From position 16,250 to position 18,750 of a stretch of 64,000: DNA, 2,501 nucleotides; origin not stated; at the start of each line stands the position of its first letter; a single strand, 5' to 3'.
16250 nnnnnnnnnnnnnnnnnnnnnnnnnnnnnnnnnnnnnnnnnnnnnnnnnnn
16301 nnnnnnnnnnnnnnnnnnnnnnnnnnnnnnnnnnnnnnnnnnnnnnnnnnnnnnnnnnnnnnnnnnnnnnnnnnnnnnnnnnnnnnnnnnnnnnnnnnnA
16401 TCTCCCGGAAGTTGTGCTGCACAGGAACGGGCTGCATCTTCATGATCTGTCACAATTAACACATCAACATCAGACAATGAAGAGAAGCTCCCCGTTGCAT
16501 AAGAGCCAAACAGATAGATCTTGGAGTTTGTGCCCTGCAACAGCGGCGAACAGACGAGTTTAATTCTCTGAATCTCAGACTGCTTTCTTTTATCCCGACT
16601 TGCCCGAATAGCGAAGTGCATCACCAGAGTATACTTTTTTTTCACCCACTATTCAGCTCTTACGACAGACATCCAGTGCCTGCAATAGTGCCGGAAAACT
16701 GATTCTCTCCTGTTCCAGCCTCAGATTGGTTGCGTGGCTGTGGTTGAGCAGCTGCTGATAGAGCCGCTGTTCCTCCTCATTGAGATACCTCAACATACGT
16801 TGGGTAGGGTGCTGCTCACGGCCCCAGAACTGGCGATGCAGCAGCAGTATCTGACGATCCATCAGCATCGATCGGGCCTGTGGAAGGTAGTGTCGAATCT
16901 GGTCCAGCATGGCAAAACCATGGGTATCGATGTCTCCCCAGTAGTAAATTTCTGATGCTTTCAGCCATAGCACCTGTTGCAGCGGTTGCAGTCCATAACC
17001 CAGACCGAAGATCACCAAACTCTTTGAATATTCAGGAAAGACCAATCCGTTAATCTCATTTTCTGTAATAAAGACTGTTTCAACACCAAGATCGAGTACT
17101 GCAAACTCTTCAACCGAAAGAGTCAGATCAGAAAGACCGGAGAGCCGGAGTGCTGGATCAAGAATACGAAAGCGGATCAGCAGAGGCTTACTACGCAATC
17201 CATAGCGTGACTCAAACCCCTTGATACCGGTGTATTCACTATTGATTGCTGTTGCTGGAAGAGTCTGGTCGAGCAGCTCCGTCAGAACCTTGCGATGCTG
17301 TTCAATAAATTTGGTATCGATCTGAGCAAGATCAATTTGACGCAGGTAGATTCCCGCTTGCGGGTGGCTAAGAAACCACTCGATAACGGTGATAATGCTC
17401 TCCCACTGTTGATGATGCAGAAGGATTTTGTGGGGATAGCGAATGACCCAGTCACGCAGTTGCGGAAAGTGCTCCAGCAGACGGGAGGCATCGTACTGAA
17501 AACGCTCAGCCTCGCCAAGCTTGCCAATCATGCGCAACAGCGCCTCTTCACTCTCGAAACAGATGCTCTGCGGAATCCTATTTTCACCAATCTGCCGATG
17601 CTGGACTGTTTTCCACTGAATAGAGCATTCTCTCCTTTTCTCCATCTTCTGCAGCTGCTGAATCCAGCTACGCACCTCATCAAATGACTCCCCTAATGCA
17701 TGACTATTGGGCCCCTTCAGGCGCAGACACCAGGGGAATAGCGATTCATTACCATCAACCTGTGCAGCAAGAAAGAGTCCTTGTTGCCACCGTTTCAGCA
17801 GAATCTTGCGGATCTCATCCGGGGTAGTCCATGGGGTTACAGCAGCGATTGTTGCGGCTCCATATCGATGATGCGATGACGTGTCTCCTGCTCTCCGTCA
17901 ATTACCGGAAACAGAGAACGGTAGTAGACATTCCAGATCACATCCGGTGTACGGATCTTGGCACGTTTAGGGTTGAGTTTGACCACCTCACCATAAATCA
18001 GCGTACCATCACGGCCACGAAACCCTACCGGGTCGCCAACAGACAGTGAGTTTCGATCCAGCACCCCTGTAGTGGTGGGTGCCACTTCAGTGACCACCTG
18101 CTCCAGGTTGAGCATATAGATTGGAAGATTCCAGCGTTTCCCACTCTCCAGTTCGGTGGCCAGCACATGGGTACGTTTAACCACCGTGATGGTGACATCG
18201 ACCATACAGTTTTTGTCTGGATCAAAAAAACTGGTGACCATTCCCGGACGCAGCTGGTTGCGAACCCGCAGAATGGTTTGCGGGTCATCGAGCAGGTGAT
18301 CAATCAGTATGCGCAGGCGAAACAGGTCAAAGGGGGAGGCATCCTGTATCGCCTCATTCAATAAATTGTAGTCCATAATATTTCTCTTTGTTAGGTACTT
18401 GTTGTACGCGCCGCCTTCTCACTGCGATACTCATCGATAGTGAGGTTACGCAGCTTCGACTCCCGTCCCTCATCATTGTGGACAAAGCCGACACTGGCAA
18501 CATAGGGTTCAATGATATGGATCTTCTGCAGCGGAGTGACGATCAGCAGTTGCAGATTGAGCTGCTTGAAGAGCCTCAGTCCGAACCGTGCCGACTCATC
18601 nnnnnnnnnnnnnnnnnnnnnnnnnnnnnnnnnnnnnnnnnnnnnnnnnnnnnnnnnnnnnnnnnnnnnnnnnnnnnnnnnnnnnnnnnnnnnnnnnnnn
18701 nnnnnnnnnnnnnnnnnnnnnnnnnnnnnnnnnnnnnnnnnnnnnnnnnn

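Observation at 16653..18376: Unassigned 179-aa ORF between jetC and jetD; jetD frame open 74 codons upstream with no start codon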

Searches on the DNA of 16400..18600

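Call 75: search_rna_families(source=window, start=16400, end=18600, threshold=evalue, max_evalue=1)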
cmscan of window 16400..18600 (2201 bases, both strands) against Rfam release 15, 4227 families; matches with E-value up to 1: 1.
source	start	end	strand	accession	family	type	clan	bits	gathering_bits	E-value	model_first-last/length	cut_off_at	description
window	16782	16895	+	RF01390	isrG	Gene; sRNA;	-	15.2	100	0.27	1-279/279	no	isrG Hfq binding RNA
